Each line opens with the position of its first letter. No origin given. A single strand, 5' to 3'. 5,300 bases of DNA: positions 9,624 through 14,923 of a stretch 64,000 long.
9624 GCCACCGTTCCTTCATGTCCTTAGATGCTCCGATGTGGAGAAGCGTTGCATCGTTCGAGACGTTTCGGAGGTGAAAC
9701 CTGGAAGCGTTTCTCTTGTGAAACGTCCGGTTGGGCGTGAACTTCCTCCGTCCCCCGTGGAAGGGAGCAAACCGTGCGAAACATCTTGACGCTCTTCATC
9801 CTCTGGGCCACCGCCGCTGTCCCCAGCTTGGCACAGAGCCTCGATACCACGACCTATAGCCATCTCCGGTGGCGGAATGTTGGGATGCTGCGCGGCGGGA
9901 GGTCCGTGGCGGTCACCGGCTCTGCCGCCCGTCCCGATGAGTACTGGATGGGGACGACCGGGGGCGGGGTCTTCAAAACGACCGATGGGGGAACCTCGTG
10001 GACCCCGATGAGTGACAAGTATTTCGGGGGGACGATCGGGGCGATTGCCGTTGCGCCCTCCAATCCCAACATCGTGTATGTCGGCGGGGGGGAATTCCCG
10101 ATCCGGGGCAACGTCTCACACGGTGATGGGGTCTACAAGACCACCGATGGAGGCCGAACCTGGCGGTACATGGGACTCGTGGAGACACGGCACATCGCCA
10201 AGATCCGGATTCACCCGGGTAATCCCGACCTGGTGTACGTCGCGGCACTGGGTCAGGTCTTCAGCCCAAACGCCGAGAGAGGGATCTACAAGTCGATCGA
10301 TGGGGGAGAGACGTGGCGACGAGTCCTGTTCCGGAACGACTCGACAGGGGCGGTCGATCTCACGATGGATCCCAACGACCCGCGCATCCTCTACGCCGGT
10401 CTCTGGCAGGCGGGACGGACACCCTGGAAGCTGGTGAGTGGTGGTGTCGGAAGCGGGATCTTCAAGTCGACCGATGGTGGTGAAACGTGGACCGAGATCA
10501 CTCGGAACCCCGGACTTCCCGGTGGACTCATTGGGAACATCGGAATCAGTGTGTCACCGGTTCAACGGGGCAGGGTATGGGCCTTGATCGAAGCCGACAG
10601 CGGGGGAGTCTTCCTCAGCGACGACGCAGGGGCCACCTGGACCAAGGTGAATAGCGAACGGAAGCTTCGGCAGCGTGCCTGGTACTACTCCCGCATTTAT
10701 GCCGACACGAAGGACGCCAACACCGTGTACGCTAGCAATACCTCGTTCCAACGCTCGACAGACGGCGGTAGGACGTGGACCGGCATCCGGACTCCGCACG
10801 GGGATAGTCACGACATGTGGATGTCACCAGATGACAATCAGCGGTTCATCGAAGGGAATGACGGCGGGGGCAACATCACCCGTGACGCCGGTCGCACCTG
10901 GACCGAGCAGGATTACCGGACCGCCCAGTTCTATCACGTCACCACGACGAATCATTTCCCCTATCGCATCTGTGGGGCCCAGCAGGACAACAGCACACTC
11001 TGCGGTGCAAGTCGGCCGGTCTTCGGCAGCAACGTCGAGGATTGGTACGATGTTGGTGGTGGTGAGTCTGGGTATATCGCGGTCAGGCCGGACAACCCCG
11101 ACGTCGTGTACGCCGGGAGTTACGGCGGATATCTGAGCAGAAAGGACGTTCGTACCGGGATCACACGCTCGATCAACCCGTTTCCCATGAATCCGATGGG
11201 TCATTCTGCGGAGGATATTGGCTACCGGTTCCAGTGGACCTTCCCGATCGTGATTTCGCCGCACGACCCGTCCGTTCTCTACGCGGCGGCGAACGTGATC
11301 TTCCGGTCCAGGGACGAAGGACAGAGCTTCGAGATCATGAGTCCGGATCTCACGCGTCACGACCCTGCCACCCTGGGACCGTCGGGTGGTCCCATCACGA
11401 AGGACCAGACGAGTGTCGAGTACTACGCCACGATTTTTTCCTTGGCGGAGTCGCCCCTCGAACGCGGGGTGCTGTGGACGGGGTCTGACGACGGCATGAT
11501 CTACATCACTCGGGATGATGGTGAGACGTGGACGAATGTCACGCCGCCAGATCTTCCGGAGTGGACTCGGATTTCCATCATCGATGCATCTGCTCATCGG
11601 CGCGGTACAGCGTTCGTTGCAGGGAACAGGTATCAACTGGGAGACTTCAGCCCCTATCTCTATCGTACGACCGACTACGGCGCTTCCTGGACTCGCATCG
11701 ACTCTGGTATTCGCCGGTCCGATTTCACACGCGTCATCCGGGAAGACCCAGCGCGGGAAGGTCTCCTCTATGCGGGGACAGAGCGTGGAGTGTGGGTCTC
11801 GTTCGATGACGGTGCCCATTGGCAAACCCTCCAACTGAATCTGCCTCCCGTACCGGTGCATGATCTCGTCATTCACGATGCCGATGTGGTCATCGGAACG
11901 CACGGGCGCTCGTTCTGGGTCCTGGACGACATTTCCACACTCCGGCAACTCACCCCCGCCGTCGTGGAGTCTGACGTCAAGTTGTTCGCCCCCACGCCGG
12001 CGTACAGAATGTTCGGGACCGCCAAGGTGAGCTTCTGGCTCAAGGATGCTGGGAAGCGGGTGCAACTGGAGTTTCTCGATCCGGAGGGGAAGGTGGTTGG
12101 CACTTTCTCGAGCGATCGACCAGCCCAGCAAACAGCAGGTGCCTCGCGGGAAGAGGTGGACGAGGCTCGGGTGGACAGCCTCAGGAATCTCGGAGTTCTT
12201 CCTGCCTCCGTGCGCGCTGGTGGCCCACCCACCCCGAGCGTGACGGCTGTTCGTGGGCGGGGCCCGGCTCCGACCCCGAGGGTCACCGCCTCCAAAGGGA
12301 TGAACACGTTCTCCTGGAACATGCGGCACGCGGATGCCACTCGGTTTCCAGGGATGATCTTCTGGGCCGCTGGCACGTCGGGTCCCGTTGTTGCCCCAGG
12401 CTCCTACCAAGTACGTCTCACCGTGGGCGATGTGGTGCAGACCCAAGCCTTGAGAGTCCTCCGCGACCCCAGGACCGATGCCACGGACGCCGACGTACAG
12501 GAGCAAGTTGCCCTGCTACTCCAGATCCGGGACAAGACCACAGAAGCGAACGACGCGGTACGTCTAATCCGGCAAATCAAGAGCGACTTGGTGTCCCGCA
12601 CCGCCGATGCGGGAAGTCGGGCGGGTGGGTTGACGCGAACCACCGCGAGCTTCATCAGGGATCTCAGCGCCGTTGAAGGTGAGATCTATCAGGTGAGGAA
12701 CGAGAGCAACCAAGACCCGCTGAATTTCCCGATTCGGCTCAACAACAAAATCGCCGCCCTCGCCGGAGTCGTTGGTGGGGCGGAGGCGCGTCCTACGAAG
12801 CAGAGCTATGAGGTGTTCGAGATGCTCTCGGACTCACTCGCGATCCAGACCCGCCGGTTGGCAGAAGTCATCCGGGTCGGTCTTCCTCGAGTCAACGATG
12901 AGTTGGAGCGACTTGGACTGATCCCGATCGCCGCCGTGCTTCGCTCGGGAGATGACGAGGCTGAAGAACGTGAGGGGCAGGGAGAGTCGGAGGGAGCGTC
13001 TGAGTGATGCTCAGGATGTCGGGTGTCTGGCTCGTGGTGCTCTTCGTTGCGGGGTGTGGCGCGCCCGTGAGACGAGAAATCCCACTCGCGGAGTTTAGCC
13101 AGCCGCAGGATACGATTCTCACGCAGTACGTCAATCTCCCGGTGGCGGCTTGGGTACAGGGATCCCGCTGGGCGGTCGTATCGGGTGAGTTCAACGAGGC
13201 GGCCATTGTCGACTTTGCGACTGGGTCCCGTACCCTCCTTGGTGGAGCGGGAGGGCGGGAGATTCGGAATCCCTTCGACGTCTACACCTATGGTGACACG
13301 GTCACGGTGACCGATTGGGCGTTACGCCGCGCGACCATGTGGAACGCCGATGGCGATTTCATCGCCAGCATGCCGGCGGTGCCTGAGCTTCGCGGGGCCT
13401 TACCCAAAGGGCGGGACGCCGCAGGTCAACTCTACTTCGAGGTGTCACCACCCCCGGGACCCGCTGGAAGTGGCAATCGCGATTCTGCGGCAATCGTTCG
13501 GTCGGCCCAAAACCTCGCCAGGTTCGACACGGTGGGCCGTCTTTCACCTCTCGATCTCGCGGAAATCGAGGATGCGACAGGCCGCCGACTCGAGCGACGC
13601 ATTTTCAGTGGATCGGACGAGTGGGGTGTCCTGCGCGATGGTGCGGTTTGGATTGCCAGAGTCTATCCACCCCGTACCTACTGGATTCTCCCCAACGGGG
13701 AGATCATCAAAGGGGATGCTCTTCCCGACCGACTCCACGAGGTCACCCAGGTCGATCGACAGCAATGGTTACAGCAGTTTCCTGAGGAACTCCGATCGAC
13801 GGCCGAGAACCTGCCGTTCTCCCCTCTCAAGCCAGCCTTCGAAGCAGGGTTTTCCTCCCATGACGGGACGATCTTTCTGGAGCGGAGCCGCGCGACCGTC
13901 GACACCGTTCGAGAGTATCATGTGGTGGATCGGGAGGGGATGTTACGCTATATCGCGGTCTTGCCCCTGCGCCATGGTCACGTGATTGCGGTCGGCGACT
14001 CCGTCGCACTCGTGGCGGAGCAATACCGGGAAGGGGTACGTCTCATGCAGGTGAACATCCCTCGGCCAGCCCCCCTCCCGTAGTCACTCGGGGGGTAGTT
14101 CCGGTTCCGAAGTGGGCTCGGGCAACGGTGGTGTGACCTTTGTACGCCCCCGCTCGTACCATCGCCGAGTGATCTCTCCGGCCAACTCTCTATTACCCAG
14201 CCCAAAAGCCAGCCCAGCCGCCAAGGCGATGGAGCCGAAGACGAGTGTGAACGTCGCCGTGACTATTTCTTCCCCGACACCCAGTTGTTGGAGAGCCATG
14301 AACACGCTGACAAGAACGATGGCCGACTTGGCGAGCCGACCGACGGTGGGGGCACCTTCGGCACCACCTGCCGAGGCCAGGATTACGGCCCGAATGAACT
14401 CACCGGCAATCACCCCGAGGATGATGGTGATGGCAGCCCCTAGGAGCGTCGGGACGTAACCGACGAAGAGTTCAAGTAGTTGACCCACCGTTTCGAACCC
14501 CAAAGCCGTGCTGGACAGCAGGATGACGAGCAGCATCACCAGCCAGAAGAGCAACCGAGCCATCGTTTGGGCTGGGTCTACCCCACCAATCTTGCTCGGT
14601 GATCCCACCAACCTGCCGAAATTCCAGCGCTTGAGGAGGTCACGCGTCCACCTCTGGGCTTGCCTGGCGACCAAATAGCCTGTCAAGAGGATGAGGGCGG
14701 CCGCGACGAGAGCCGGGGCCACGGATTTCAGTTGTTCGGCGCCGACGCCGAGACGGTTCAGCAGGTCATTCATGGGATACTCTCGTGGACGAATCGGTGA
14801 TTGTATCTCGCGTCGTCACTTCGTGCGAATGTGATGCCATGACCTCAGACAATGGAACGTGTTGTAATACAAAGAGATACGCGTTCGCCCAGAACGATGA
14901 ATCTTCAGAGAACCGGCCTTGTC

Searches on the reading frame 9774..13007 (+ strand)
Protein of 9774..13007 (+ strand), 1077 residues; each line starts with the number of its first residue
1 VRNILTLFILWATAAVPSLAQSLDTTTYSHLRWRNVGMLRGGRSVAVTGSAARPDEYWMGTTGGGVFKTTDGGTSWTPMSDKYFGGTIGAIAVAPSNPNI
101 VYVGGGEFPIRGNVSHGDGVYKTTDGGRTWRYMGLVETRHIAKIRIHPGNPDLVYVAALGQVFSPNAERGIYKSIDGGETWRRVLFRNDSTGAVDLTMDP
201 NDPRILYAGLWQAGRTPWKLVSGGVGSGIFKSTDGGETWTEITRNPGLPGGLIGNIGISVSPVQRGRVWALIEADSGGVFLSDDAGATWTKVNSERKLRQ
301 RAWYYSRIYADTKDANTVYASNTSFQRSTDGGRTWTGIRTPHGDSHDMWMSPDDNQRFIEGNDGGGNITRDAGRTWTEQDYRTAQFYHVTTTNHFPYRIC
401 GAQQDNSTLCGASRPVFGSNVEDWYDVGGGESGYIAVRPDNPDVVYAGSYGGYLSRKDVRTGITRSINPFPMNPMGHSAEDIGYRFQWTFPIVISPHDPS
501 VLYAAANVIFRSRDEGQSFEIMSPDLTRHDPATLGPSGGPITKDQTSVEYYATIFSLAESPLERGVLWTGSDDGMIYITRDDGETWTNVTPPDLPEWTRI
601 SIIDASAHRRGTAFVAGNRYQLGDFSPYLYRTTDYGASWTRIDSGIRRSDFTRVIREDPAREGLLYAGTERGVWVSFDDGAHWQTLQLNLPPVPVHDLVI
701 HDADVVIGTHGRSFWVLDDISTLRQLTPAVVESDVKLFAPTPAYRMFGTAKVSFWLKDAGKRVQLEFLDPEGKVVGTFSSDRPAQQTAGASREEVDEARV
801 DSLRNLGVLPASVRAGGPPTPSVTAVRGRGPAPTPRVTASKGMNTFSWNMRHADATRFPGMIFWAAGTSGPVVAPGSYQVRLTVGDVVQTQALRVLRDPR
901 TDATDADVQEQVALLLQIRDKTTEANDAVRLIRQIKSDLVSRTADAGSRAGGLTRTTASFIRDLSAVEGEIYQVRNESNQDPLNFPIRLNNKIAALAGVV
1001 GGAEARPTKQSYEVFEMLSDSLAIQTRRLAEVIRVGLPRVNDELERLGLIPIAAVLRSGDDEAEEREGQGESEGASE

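Call 8: search_protein_families(library=pfam, proteins=[window:9774-13007:+], max_evalue=0.001)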
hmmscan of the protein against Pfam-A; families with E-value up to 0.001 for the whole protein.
window:9774-13007:+ (1077 aa): 3 families
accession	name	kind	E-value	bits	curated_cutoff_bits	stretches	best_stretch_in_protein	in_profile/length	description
PF15902.12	Sortilin-Vps10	-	9.2e-32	110.8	33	4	66-184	3-112/446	Sortilin, neurotensin receptor 3,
PF02012.26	BNR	-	3.2e-14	51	27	0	231-240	2-11/12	BNR/Asp-box repeat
PF14870.12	PSII_BNR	-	8e-05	22.5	27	0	229-294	84-142/303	Photosynthesis system II assembly factor YCF48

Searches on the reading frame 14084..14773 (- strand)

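Call 87: search_protein_families(library=pfam, proteins=[window:14084-14773:-], max_evalue=0.0001)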
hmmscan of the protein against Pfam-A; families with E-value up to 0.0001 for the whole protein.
window:14084-14773:- (229 aa): 1 family
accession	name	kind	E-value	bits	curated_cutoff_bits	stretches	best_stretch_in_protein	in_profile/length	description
PF05552.17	MS_channel_1st_1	-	8.4e-11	42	22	1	13-52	8-47/50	Mechanosensitive ion channel, conserved TM helix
